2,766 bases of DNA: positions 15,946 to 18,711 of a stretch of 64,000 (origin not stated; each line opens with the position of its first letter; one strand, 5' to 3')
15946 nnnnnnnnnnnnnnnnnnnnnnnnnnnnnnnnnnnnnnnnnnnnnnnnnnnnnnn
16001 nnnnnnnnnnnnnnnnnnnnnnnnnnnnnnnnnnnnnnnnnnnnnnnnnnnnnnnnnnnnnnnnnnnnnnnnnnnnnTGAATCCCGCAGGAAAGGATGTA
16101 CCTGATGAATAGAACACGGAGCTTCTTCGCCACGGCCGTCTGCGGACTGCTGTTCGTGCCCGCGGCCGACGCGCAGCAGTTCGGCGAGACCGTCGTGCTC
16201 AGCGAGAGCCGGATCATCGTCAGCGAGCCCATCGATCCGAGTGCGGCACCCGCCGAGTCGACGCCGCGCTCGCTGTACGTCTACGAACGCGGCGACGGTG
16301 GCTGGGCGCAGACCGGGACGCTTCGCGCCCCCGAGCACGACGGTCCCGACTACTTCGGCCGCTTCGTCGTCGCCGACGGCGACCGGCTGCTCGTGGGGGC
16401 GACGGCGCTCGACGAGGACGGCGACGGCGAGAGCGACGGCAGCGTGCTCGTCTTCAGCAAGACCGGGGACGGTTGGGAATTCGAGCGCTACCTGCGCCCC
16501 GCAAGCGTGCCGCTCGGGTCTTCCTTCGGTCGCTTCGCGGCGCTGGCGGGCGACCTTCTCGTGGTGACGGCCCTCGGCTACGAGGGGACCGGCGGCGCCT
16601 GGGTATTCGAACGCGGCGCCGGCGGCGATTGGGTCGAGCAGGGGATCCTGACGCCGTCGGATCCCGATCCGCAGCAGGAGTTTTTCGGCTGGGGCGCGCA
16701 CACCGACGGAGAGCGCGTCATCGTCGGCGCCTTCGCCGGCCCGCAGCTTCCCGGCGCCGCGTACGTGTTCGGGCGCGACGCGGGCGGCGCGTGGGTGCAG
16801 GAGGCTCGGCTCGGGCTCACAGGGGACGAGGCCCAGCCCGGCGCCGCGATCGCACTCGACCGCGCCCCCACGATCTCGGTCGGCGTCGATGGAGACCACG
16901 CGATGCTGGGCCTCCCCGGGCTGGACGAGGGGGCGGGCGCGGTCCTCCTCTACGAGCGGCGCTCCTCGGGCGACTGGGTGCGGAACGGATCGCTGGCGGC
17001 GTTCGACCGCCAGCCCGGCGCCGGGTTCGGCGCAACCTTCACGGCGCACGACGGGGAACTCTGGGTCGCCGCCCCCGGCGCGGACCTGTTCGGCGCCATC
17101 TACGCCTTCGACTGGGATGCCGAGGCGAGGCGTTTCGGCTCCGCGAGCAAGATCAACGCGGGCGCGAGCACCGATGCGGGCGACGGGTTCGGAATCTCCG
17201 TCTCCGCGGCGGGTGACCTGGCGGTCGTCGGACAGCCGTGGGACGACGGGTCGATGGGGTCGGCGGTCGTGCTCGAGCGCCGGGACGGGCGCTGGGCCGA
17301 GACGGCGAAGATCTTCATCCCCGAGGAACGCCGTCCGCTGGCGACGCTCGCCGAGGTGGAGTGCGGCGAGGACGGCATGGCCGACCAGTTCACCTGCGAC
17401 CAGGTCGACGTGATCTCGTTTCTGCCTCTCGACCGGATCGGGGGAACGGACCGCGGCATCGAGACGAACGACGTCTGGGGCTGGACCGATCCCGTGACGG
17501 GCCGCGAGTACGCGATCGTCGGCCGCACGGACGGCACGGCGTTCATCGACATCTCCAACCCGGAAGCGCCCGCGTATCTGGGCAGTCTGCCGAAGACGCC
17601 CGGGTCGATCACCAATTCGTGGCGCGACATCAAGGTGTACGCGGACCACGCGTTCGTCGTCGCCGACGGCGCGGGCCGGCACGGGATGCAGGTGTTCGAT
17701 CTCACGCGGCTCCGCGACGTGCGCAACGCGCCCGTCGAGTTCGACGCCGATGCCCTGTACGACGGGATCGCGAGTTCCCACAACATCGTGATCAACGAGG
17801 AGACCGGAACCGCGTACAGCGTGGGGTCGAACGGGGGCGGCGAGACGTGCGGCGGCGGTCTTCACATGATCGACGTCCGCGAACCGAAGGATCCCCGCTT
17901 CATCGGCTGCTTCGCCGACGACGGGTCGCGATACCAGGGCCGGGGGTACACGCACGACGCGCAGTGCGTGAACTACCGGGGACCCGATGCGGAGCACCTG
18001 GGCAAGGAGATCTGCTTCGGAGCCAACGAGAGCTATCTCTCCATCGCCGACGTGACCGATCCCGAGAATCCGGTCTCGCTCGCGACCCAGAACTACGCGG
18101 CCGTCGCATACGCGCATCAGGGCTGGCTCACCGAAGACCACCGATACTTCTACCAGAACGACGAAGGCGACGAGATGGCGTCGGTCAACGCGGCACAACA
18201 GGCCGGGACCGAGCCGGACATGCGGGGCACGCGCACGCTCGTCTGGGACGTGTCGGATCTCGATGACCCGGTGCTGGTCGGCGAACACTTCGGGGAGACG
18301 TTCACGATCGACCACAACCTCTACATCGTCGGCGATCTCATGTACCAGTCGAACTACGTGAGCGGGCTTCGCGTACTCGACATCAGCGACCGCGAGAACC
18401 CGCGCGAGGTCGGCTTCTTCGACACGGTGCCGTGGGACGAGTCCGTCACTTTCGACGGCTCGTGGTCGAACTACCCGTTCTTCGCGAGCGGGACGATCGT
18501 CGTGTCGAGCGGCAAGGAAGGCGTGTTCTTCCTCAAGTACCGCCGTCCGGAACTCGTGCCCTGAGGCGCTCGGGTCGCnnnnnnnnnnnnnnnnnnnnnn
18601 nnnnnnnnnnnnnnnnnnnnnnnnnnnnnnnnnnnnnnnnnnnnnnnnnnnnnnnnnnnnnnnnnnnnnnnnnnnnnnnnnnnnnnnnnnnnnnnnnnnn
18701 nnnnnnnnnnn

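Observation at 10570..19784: Co-directional cluster of five secreted beta-propeller / repeat proteins ending in a PQQ-type sugar dehydrogenase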

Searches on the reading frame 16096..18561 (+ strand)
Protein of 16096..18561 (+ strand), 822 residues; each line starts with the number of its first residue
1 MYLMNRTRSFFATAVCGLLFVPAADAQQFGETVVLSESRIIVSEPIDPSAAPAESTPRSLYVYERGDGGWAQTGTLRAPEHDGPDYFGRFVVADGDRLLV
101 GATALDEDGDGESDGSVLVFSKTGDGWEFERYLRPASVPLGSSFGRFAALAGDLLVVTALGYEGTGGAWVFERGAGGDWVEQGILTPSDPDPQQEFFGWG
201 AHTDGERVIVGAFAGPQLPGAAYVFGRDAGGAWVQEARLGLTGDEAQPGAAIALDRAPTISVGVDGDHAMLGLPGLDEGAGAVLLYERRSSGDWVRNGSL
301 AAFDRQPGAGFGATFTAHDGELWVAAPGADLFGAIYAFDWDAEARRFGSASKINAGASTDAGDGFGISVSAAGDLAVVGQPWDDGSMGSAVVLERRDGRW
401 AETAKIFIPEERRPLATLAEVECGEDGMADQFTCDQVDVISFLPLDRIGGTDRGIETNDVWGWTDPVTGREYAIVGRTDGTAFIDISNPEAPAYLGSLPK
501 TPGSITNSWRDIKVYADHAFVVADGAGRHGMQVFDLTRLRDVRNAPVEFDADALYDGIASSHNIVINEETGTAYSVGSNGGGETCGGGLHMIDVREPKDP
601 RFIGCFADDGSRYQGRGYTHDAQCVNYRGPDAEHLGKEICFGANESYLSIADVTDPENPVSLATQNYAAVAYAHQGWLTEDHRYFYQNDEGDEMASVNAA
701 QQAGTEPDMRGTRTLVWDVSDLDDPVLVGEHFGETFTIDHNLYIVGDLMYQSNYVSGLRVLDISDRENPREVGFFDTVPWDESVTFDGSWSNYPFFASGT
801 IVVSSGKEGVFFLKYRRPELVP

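Call 8: search_protein_families(library=pfam, proteins=[window:16096-18561:+], max_evalue=0.01)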
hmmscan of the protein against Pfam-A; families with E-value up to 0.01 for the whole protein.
window:16096-18561:+ (822 aa): 2 families
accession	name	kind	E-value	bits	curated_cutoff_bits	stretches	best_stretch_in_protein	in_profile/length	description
PF14312.12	FG-GAP_2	-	1.7e-22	79.8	23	3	70-120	1-49/49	FG-GAP repeat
PF08309.17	LVIVD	-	0.00046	19.9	20.2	0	756-777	21-42/42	LVIVD repeat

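Call 9: search_protein_families(library=ncbifam, proteins=[window:16096-18561:+], max_evalue=0.01)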
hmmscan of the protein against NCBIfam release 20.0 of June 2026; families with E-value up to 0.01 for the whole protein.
window:16096-18561:+ (822 aa): 1 family
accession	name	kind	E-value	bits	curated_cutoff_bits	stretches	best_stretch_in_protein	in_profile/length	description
TIGR04312.1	choice_anch_B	subfamily_domain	4.4e-129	430.9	100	1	425-814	3-363/364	choice-of-anchor B family protein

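Call 13: find_encoding_contigs(protein=window:16096-18561:+, flank=10000, max_places=6)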
Protein window:16096-18561:+ (822 aa): no gene with exactly this product is on record in the collection.

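Call 14: search_solved_structures(query=window:16096-18561:+, max_evalue=1)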
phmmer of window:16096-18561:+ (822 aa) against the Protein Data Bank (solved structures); distinct sequences matched with E-value up to 1: 2.
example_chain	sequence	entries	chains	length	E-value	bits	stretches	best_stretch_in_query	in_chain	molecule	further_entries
5hrm_A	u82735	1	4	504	0.098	14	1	475-612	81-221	Haloalkylphosphorus hydrolase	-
5ioj_A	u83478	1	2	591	0.14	13.5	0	476-612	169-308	Haloalkylphosphorus hydrolase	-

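Call 15: find_homologous_proteins(query=window:16096-18561:+, max_evalue=1e-10)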
Query window:16096-18561:+ (822 aa): 1095 proteins with E <= 1e-10 among 8000 candidates; the best 120 are listed.
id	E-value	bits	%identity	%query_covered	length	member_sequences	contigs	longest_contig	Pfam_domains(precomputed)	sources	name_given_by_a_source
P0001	0.0e+0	1882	100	100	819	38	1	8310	PF14312.13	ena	-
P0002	0.0e+0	1580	82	100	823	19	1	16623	PF14312.13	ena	-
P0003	0.0e+0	1510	79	100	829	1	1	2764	PF14312.13,PF08309.18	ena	-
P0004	0.0e+0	1504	79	97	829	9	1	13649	PF14312.13,PF08309.18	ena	-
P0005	0.0e+0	1501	78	100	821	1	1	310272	PF14312.13,PF08309.18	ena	-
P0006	0.0e+0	1499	79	100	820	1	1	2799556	PF14312.13,PF08309.18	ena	-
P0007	0.0e+0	1479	77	100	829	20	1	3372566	PF14312.13,PF08309.18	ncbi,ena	-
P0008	0.0e+0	1475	78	100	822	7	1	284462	PF14312.13,PF08309.18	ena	-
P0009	0.0e+0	1475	77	100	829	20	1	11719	PF14312.13,PF08309.18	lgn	-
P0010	0.0e+0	1462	78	98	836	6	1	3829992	PF14312.13,PF08309.18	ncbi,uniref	ncbi:choice-of-anchor B family protein [Candidatus Palauibacter sp.]|uniref:choice-of-anchor B famil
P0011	0.0e+0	1448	76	100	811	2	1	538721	PF14312.13,PF08309.18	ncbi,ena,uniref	ncbi:choice-of-anchor B family protein [Candidatus Palauibacter sp.]|uniref:choice-of-anchor B famil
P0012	0.0e+0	1420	76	97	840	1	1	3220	PF14312.13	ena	-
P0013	0.0e+0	1403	75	100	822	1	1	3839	PF14312.13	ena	-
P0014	0.0e+0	1385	73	100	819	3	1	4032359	PF14312.13,PF08309.18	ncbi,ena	-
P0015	0.0e+0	1373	74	100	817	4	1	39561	PF14312.13,PF08309.18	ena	-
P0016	0.0e+0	1365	73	100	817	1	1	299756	PF14312.13,PF08309.18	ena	-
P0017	0.0e+0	1362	73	99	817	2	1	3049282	PF14312.13,PF08309.18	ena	-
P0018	0.0e+0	1343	72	99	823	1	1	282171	PF14312.13,PF08309.18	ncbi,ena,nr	ncbi:MAG: choice-of-anchor B family protein [Gemmatimonadetes bacterium]|nr:choice-of-anchor B famil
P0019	0.0e+0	1330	69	100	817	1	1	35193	PF14312.13,PF08309.18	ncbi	-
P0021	0.0e+0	1323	69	100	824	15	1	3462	PF14312.13,PF08309.18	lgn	-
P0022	0.0e+0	1296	68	100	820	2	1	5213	PF14312.13,PF08309.18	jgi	jgi:choice-of-anchor B domain-containing protein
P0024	0.0e+0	1251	69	97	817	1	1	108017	PF14312.13,PF08309.18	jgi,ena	jgi:choice-of-anchor B domain-containing protein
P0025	0.0e+0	1249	67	100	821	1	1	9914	PF14312.13,PF08309.18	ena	-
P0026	0.0e+0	1247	66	100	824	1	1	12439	PF14312.13,PF08309.18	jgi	-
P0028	0.0e+0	1244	69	99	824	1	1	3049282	PF14312.13,PF08309.18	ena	-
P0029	0.0e+0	1228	65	100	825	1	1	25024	PF14312.13,PF08309.18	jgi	jgi:choice-of-anchor B domain-containing protein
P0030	0.0e+0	1227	66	100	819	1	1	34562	PF14312.13,PF08309.18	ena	-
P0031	0.0e+0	1114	70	83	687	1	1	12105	PF14312.13,PF08309.18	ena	-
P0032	0.0e+0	1082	61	100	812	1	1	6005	PF14312.13,PF08309.18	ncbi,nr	ncbi:MAG: choice-of-anchor B family protein [Gemmatimonadetes bacterium]|nr:choice-of-anchor B famil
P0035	0.0e+0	1022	58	98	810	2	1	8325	PF14312.13,PF08309.18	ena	-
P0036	0.0e+0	1021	59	97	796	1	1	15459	PF14312.13,PF08309.18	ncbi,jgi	jgi:choice-of-anchor B domain-containing protein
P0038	0.0e+0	1018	59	97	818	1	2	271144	PF14312.13,PF08309.18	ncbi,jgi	-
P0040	2.0e-298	1011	58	97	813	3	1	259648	PF14312.13,PF08309.18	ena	-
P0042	4.8e-296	1003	57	100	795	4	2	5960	PF14312.13,PF08309.18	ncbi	-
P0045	3.7e-293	993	57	99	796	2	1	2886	PF14312.13,PF08309.18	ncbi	-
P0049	2.3e-292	990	58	98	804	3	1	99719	PF14312.13,PF08309.18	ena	-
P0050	4.5e-292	990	57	98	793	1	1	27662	PF14312.13,PF08309.18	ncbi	-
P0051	1.7e-291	988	58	97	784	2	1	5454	PF14312.13,PF08309.18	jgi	jgi:choice-of-anchor B domain-containing protein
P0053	1.1e-290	985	55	98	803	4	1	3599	PF14312.13,PF08309.18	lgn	-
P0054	1.1e-290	985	57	97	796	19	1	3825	PF14312.13,PF08309.18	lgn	-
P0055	3.1e-290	983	56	99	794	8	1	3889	PF14312.13,PF08309.18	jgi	jgi:choice-of-anchor B domain-containing protein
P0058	4.8e-289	980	58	97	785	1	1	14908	PF14312.13,PF08309.18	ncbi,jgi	jgi:choice-of-anchor B domain-containing protein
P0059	7.9e-288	975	57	97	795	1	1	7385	PF14312.13,PF08309.18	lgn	-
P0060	8.9e-287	972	55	100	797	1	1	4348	PF14312.13,PF08309.18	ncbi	-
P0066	2.4e-285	967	56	97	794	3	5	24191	PF14312.13,PF08309.18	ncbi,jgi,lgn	jgi:choice-of-anchor B domain-containing protein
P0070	8.4e-284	962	56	99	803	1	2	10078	PF14312.13,PF08309.18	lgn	-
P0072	8.4e-283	959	57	97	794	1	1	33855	PF14312.13,PF08309.18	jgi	jgi:choice-of-anchor B domain-containing protein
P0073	1.1e-282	958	56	99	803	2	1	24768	PF14312.13,PF08309.18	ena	-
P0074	5.8e-282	956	54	99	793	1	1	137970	PF14312.13,PF08309.18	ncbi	-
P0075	9.1e-282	955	55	99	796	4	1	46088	PF14312.13,PF08309.18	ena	-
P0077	4.0e-281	953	55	98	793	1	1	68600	PF14312.13,PF08309.18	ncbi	-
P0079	3.3e-280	950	56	97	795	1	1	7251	PF14312.13,PF08309.18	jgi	jgi:choice-of-anchor B domain-containing protein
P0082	2.1e-279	948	55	98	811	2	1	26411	PF14312.13,PF08309.18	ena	-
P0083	3.3e-279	947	56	97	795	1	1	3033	PF14312.13,PF08309.18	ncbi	-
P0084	1.1e-278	945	55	99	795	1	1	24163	PF14312.13,PF08309.18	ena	-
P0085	1.9e-278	944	56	98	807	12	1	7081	PF14312.13,PF08309.18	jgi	-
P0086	2.1e-278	944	56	97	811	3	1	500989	PF14312.13,PF08309.18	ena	-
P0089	1.6e-277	941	55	97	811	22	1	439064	PF14312.13,PF08309.18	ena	-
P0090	2.5e-276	937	55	97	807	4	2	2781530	PF14312.13,PF08309.18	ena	-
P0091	1.4e-275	935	55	98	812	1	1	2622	PF14312.13,PF08309.18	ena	-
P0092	1.5e-275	935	56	99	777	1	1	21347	PF14312.13,PF08309.18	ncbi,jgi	jgi:choice-of-anchor B domain-containing protein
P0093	1.6e-275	935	55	99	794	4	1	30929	PF14312.13,PF08309.18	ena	-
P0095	4.4e-275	933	55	100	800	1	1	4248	PF14312.13,PF08309.18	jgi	-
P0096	4.5e-275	933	55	98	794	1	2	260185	PF14312.13,PF08309.18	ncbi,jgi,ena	ncbi:MAG TPA: choice-of-anchor B family protein [Gemmatimonadales bacterium]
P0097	5.5e-275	933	54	100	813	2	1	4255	PF14312.13,PF08309.18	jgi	jgi:choice-of-anchor B domain-containing protein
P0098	7.0e-275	933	55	99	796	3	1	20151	PF14312.13,PF08309.18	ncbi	-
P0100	4.2e-274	930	55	97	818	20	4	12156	PF14312.13,PF08309.18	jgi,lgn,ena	jgi:choice-of-anchor B domain-containing protein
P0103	8.1e-273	926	55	100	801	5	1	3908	PF14312.13,PF08309.18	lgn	-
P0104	2.4e-272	924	55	100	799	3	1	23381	PF14312.13,PF08309.18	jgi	jgi:choice-of-anchor B domain-containing protein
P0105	4.6e-272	923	53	97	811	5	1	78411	PF14312.13,PF08309.18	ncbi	-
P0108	1.8e-270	918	55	100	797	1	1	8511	PF14312.13,PF08309.18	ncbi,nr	ncbi:MAG: choice-of-anchor B family protein [Gemmatimonadetes bacterium]|nr:choice-of-anchor B famil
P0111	5.5e-270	916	53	100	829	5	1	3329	PF14312.13,PF08309.18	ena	-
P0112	9.6e-270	916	54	97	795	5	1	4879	PF14312.13,PF08309.18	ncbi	-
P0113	6.5e-269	913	55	95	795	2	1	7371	PF14312.13,PF08309.18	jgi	jgi:choice-of-anchor B domain-containing protein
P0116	4.7e-268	910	54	99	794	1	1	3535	PF14312.13,PF08309.18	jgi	jgi:choice-of-anchor B domain-containing protein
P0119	2.8e-267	908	53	100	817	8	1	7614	PF14312.13,PF08309.18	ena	-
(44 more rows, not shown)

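Call 16: find_encoding_contigs(protein=P0010, flank=10000, max_places=2)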
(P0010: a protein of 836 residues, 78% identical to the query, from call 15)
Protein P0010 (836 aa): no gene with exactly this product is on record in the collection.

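Call 17: find_encoding_contigs(protein=P0018, flank=10000, max_places=2)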
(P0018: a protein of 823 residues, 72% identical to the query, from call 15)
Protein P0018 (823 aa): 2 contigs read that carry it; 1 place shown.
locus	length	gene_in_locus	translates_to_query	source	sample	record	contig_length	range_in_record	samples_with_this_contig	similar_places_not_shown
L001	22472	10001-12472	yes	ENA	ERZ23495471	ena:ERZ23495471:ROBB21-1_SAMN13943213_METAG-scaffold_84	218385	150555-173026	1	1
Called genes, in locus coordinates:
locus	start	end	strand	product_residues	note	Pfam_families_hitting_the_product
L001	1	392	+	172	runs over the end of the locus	PF00111:Fer2 (weak), PF01799:Fer2_2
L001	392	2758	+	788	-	PF01315:Ald_Xan_dh_C, PF02738:MoCoBD_1, PF20256:MoCoBD_2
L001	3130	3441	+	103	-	PF01381:HTH_3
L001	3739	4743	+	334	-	PF08443:RimK (weak)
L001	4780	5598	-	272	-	PF00106:adh_short, PF01370:Epimerase (weak), PF08659:KR, PF13460:NAD_binding_10 (weak), PF13561:adh_short_C2, PF08643:DUF1776 (weak)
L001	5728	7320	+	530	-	PF02028:BCCT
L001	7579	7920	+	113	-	PF03965:Penicillinase_R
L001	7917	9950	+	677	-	PF05569:Peptidase_M56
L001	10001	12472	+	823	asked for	PF14312:FG-GAP_2 (faint), PF08309:LVIVD (faint)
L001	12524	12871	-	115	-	PF22513:FitA-like_RHH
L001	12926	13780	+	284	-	PF00149:Metallophos, PF12850:Metallophos_2 (faint)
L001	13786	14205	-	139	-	PF05168:HEPN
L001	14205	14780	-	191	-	PF05534:HicB (weak)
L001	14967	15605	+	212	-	PF00265:TK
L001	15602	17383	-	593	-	PF19891:DUF6364 (weak), PF00246:Peptidase_M14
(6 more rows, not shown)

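Call 18: find_encoding_contigs(protein=P0007, flank=10000, max_places=2)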
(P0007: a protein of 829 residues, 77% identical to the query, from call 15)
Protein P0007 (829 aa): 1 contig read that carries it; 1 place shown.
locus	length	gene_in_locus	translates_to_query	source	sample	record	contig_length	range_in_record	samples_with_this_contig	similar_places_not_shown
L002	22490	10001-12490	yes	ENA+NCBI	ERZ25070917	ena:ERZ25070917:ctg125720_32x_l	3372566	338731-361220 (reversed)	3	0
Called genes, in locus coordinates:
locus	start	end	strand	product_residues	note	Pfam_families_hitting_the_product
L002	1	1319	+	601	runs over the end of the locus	PF05960:DUF885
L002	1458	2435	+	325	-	-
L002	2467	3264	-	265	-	PF00561:Abhydrolase_1, PF12697:Abhydrolase_6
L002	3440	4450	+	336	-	PF00561:Abhydrolase_1, PF12146:Hydrolase_4 (faint)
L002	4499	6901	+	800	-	PF14312:FG-GAP_2 (weak)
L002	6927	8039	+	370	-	PF24684:Vgb_lyase (faint), PF10282:Lactonase (faint), PF22494:choice_anch_I (faint)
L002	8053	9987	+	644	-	PF01839:FG-GAP (faint), PF13517:FG-GAP_3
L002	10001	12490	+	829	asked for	PF14312:FG-GAP_2 (faint), PF08309:LVIVD (faint)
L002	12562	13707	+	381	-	PF07995:GSDH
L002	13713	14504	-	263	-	-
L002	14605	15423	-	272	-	PF02567:PhzC-PhzF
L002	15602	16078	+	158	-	PF01878:EVE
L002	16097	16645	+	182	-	PF04011:LemA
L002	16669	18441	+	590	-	PF09972:DUF2207, PF20990:DUF2207_C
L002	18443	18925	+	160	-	PF00578:AhpC-TSA, PF08534:Redoxin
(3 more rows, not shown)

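Call 19: find_encoding_contigs(protein=P0014, flank=10000, max_places=2)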
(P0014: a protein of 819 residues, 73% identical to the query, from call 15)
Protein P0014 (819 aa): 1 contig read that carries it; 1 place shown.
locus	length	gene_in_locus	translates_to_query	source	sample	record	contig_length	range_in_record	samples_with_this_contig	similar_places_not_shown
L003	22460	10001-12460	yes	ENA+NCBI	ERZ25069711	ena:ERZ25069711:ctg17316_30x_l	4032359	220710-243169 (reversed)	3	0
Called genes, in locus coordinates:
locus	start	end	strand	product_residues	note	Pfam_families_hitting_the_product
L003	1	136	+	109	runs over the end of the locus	-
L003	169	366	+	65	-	-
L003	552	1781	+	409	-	PF02463:SMC_N (weak), PF13304:AAA_21, PF13175:AAA_15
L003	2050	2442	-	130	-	-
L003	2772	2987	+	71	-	PF10049:DUF2283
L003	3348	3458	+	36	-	-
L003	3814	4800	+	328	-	PF08443:RimK (weak)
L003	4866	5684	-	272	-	PF00106:adh_short, PF01370:Epimerase (weak), PF08659:KR, PF13460:NAD_binding_10 (weak), PF13561:adh_short_C2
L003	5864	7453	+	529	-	PF02028:BCCT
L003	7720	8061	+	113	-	PF03965:Penicillinase_R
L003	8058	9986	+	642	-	PF05569:Peptidase_M56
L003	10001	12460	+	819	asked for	PF14312:FG-GAP_2 (faint), PF08309:LVIVD (faint)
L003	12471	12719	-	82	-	-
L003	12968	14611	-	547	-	PF00246:Peptidase_M14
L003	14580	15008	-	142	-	PF05168:HEPN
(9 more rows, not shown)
